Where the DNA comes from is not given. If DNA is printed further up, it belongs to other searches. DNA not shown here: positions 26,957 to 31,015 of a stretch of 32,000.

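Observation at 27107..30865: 1252-aa membrane-to-peptidoglycan coiled-coil protein far longer than a periplasm is wide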

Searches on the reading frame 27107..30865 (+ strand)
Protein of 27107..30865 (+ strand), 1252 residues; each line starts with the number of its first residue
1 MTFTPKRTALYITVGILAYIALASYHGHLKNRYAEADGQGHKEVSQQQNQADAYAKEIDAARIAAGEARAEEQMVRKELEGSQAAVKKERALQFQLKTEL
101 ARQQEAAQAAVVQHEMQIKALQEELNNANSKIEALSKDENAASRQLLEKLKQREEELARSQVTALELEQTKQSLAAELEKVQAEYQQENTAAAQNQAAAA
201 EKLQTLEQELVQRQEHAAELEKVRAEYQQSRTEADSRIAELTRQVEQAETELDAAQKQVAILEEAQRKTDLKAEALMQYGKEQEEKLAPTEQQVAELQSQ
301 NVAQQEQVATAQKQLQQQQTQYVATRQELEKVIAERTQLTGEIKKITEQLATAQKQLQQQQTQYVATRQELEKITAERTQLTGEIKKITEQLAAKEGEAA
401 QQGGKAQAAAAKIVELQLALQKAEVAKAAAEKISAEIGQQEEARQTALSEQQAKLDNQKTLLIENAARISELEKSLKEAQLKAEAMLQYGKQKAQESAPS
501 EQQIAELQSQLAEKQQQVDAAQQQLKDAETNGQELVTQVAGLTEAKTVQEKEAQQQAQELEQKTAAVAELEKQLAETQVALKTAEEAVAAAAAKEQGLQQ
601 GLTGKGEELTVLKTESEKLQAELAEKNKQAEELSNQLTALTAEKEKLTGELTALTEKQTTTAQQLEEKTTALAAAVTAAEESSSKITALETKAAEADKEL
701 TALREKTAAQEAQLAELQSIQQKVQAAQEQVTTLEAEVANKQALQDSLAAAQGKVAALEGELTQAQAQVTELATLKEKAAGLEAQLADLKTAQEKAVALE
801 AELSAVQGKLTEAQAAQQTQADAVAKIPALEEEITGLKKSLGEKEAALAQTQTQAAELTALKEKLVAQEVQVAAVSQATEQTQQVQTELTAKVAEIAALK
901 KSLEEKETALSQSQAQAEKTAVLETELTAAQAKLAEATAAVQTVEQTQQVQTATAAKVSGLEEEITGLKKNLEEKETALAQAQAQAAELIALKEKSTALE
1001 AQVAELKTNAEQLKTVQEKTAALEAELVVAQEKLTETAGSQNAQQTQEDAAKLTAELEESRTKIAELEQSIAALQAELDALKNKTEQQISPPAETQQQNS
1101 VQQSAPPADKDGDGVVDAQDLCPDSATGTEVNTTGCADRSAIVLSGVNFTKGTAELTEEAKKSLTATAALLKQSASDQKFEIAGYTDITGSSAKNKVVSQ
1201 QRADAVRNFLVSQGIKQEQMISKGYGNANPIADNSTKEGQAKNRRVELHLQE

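Call 3: search_protein_families(library=pfam, proteins=[window:27107-30865:+], max_evalue=0.1)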
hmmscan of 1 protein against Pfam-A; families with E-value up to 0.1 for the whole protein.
window:27107-30865:+ (1252 aa): 6 families
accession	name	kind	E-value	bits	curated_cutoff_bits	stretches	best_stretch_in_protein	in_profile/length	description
PF00691.25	OmpA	-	2.5e-22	79.5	27.2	1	1149-1244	2-98/98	OmpA family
PF08614.16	ATG16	-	0.00054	20.6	33.7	1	279-401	75-197/200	Autophagy protein 16 (ATG16)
PF13851.11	GAS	-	0.0024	17.8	32.3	1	740-853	55-170/200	Growth-arrest specific micro-tubule binding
PF04508.17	Pox_A_type_inc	-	0.011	16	21.4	0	468-479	9-20/23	Viral A-type inclusion protein repeat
PF20615.3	DUF6802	-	0.041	14.3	27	0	1085-1147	11-75/102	Family of unknown function (DUF6802)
PF02412.23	TSP_3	-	0.053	13.7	25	1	1108-1126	14-32/36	Thrombospondin type 3 repeat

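Call 4: search_protein_families(library=ncbifam, proteins=[window:27107-30865:+], max_evalue=0.1)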
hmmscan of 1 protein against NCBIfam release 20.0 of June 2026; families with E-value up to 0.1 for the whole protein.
window:27107-30865:+ (1252 aa): 42 families (the best 25 are shown)
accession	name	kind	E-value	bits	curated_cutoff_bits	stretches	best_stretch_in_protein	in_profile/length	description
NF053612.1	anchor_PA1041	equivalog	3.1e-32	112.4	250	1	1108-1251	76-236/236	PA1041 family peptidoglycan-binding anchor lipoprotein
NF053611.1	YiaD_Gzip_OmpA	equivalog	3.9e-30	105.1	175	1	1128-1249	84-205/206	YiaD family glycine zipper/OmpA-like lipoprotein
NF033763.1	exchanger_TraB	exception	5.6e-25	87.3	700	1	1102-1250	345-497/522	outer membrane exchange protein TraB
NF053613.1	OMP_toxin_LptF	equivalog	3.2e-22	79.4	400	1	1138-1249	133-244/256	lipotoxin F family OmpA-related lipoprotein LptF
NF007804.1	PRK10510.1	equivalog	3.6e-22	78.8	307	1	1126-1250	92-216/219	OmpA family lipoprotein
NF045787.1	OmpABordt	equivalog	1.9e-21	76.6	200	1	1149-1249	89-188/194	outer membrane protein OmpA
TIGR02168.1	SMC_prok_B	equivalog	4.8e-19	67.7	567.35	6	459-725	671-937/1181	chromosome segregation protein SMC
NF045487.1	ASRP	equivalog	5.5e-19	68.2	300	4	920-1096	120-287/593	archaea-specific SMC-related protein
NF053585.1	OMP_LP_YfiB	equivalog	2.2e-18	66.7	128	1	1147-1247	58-157/163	outer membrane lipoprotein YfiB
TIGR03350.1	type_VI_ompA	equivalog_domain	7.1e-18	64.9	139.8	1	1131-1249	15-136/137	type VI secretion system protein TssL, long form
NF038224.1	OmpA_like_CmpA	equivalog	4.3e-17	62.5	300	1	1149-1250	114-214/233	C-OmpA-like family protein CmpA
TIGR03789.1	pdsO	hypoth_equivalog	2e-16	60.4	152.2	1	1105-1249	112-242/243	sortase-associated OmpA-like protein PdsO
TIGR02802.1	Pal_lipo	equivalog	2.6e-16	59.6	125.35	1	1148-1249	3-103/104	peptidoglycan-associated lipoprotein Pal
NF053607.1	CHU_0125_OmpA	equivalog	2.4e-14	52.8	620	1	1140-1249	526-635/639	CHU_0125 family OmpA-like outer membrane integrity protein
TIGR02169.1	SMC_prok_A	equivalog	4.2e-14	51.2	729.4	4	549-831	229-514/1165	chromosome segregation protein SMC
NF008071.1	PRK10808.1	equivalog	5.4e-13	49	277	1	1144-1244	230-331/358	porin OmpA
NF006543.0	PRK09039.1-2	equivalog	7.7e-12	45.7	305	1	1143-1251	230-348/350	peptidoglycan -binding protein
NF006542.0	PRK09039.1-1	equivalog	7.8e-11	41.6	388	1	1144-1252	506-626/627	peptidoglycan -binding protein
NF006508.0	PRK08944.1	subfamily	2e-10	40.4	259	1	1148-1251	182-288/304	MotB family protein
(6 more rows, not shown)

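Call 6: find_homologous_proteins(query=window:27107-30865:+, max_evalue=1e-10)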
Query window:27107-30865:+ (1252 aa): 1 proteins with E <= 1e-10 among 8000 candidates.
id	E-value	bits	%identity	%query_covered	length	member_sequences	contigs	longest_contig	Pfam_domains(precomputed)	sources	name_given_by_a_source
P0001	1.4e-14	72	37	12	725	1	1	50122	PF00691.26,PF05036.19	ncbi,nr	ncbi:OmpA family protein [Deltaproteobacteria bacterium OttesenSCG-928-M10]|nr:OmpA family protein [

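Call 8: find_encoding_contigs(protein=window:27107-30865:+, flank=10000, max_places=6)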
Protein window:27107-30865:+ (1252 aa): 2 contigs read that carry it; 1 place shown.
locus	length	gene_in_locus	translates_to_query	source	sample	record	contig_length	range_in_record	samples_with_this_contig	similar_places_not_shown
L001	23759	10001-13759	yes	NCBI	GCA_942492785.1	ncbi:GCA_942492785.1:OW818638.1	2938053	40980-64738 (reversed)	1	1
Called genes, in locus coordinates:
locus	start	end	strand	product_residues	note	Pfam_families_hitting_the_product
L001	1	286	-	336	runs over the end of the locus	PF00348:polyprenyl_synt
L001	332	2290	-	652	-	PF00270:DEAD (weak), PF13307:Helicase_C_2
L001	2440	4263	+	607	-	PF00072:Response_reg, PF01590:GAF, PF13185:GAF_2 (weak), PF13492:GAF_3 (faint), PF00512:HisKA, PF02518:HATPase_c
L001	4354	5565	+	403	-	PF00155:Aminotran_1_2, PF01041:DegT_DnrJ_EryC1 (weak), PF01053:Cys_Met_Meta_PP (weak)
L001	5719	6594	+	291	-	PF02588:YitT_membrane, PF10035:DUF2179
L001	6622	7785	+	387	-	PF00465:Fe-ADH, PF13685:Fe-ADH_2, PF25137:ADH_Fe_C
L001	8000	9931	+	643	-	PF02922:CBM_48, PF22019:GlgB_N (weak), PF00128:Alpha-amylase, PF02806:Alpha-amylase_C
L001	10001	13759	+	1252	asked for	-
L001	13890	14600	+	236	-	-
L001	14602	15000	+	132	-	-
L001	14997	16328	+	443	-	PF05958:tRNA_U5-meth_tr, PF05175:MTS, PF03602:Cons_hypoth95 (weak), PF13847:Methyltransf_31, PF09445:Methyltransf_15 (weak), PF13649:Methyltransf_25 (weak)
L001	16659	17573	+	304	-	PF04228:Zn_peptidase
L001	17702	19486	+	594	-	-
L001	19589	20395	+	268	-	PF11306:DUF3108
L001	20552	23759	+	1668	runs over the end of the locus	PF05170:AsmA, PF05359:DUF748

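Call 39: search_protein_representatives(protein=window:27266-30862:+)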
Query: 1199 residues. Proteins with E-value up to 0.001 (for the whole library): 78105; up to 1e-10: 17655; up to 1e-30: 225. The best 150 are listed.
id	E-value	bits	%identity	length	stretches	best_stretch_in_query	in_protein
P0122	2.8e-120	420.2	39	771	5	1051-1197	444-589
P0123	1.5e-70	255.7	31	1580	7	1069-1198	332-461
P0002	3.3e-69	251.2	66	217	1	970-1198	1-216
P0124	3.4e-65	237.9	46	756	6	1056-1196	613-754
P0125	2.8e-62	228.3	46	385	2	1046-1198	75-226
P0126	5.0e-59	217.5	47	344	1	858-1198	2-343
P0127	1.0e-55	206.5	30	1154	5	1034-1198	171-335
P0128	1.5e-55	206.1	44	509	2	1055-1198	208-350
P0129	1.4e-51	192.9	53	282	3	1054-1196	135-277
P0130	6.8e-50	187.3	36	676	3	1070-1197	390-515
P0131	7.1e-50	187.3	43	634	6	1055-1196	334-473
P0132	6.7e-49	184.0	40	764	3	1090-1197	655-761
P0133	2.4e-47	178.9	41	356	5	1054-1195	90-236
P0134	3.4e-47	178.4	44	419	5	1056-1195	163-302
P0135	1.3e-46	176.4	44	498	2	1053-1197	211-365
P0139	2.9e-44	168.7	34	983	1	229-1196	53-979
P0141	1.7e-43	166.2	36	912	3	1067-1195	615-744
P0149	2.2e-40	155.9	33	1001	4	1056-1196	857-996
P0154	3.3e-39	151.9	33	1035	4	1056-1196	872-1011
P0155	3.9e-39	151.7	33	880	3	1056-1197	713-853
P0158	1.3e-38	149.9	44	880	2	1073-1197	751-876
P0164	1.4e-37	146.5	27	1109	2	283-1196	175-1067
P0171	1.1e-36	143.6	33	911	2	1056-1197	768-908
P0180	1.1e-35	140.3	33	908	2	641-1196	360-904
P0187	3.0e-35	138.8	30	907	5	1077-1195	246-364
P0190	7.1e-35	137.6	50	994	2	1055-1196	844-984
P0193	1.5e-34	136.5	32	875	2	652-1198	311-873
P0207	4.9e-34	134.8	29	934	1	312-1198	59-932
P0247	1.0e-32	130.5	32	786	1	481-1197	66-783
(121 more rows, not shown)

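Call 42: list_cluster_members(proteins=[P0139, P0149, P0154, P0155, P0164, P0171, P0180, P0190, P0193, P0207])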
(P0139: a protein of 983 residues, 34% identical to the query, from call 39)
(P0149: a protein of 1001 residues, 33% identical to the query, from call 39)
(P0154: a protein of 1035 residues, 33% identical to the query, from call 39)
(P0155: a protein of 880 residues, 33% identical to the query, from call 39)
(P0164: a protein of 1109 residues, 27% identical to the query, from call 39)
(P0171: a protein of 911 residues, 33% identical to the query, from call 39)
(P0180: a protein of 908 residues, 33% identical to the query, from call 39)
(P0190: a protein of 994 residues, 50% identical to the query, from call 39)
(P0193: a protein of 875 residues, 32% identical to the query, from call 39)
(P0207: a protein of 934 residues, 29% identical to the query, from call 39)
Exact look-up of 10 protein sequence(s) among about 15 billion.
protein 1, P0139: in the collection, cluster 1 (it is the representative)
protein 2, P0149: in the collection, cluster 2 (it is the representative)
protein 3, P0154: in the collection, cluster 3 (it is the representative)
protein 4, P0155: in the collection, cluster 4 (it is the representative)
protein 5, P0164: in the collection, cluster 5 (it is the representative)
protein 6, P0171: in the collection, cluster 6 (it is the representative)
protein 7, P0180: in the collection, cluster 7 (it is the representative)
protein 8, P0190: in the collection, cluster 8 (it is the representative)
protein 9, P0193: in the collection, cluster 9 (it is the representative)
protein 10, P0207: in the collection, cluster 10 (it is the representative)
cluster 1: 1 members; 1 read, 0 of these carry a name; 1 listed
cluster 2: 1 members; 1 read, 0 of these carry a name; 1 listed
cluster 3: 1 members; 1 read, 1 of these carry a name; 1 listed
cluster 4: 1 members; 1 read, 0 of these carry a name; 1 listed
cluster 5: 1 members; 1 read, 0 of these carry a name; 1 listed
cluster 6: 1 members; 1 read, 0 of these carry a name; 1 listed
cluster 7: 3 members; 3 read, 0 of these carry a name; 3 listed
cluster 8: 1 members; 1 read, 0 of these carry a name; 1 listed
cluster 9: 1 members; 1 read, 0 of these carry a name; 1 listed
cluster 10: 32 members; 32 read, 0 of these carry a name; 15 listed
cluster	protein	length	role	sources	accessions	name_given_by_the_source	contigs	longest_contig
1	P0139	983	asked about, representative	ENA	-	-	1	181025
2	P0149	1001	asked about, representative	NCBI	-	-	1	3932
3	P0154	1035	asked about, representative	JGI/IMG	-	outer membrane protein OmpA-like peptidoglycan-associated protein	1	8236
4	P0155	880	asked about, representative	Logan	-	-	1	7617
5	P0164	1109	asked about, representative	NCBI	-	-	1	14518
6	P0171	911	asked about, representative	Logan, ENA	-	-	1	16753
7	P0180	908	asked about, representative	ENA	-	-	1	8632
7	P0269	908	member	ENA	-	-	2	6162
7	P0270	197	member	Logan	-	-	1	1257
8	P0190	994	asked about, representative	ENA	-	-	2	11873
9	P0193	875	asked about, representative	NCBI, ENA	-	-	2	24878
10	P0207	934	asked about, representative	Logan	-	-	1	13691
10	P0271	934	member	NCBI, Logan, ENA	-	-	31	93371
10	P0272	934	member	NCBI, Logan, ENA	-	-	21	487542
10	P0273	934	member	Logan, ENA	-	-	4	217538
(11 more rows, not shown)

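Call 43: find_encoding_contigs(protein=P0272, flank=8000, max_places=3)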
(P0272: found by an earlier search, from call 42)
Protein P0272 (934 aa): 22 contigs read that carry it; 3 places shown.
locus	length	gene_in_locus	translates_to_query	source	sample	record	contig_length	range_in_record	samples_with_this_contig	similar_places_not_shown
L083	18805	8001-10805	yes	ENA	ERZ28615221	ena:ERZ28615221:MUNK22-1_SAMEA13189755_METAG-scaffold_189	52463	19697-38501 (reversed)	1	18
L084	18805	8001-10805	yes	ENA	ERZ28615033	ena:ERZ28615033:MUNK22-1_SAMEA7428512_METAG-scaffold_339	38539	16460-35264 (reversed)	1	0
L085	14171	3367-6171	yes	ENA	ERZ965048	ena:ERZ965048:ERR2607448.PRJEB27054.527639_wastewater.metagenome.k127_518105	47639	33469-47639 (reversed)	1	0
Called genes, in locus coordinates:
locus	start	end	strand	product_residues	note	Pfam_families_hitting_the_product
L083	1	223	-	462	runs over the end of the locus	PF00072:Response_reg, PF00158:Sigma54_activat, PF14532:Sigma54_activ_2, PF00004:AAA, PF07728:AAA_5, PF25601:AAA_lid_14, PF02954:HTH_8 (weak)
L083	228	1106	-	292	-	PF02811:PHP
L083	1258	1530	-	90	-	PF01649:Ribosomal_S20p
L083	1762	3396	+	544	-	PF03193:RsgA_GTPase (faint), PF00005:ABC_tran, PF02463:SMC_N (weak), PF13191:AAA_16 (faint), PF13555:AAA_29 (faint), PF13401:AAA_22 (faint), PF00005:ABC_tran, PF13304:AAA_21 (weak), +1 more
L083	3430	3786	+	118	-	PF02635:DsrE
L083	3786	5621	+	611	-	PF01541:GIY-YIG, PF27096:UvrC_M, PF22920:UvrC_RNaseH, PF08459:UvrC_RNaseH_dom, PF00633:HHH (faint), PF14520:HHH_5, PF12826:HHH_2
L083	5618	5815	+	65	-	PF04324:Fer2_BFD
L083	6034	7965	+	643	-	PF02922:CBM_48, PF22019:GlgB_N (weak), PF00128:Alpha-amylase (weak), PF02806:Alpha-amylase_C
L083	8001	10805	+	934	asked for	PF08614:ATG16 (faint), PF24161:CCDC39 (weak), PF00691:OmpA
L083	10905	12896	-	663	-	PF23161:HTH_RNase_II, PF00773:RNB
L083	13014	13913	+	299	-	PF00009:GTP_EFTU, PF01926:MMR_HSR1, PF02421:FeoB_N, PF03193:RsgA_GTPase (faint), PF00350:Dynamin_N (faint), PF07650:KH_2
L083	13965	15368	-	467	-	PF22694:CtpB_N-like, PF00595:PDZ, PF13180:PDZ_2 (weak), PF17820:PDZ_6, PF03572:Peptidase_S41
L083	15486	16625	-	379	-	PF24568:CC_PcsB (weak), PF01551:Peptidase_M23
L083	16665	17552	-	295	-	PF18075:FtsX_ECD, PF02687:FtsX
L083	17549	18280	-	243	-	PF00005:ABC_tran, PF13238:AAA_18 (faint), PF13304:AAA_21 (faint)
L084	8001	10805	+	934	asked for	PF08614:ATG16 (faint), PF24161:CCDC39 (weak), PF00691:OmpA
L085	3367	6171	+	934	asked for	PF08614:ATG16 (faint), PF24161:CCDC39 (weak), PF00691:OmpA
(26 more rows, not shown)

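Call 44: find_encoding_contigs(protein=P0164, flank=8000, max_places=2)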
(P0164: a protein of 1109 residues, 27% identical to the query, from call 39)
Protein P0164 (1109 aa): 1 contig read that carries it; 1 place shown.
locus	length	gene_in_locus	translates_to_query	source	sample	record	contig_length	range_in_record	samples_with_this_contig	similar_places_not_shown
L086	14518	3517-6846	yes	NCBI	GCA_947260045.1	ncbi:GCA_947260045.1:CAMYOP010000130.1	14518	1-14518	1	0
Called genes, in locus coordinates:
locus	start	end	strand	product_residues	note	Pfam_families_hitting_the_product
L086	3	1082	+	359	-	?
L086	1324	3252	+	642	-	PF22019:GlgB_N (weak), PF02922:CBM_48, PF00128:Alpha-amylase, PF02806:Alpha-amylase_C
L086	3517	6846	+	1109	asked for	PF19220:Rod_CreS (weak), PF02412:TSP_3 (faint), PF00691:OmpA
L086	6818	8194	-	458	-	PF04286:DUF445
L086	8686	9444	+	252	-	PF01656:CbiA, PF02374:ArsA_ATPase (weak), PF13614:AAA_31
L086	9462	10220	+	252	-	PF00005:ABC_tran, PF13304:AAA_21 (faint), PF13238:AAA_18 (faint)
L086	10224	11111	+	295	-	PF18075:FtsX_ECD, PF02687:FtsX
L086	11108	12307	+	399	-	PF01551:Peptidase_M23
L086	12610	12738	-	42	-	-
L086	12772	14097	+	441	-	PF22694:CtpB_N-like, PF00595:PDZ, PF13180:PDZ_2, PF17820:PDZ_6, PF03572:Peptidase_S41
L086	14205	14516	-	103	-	?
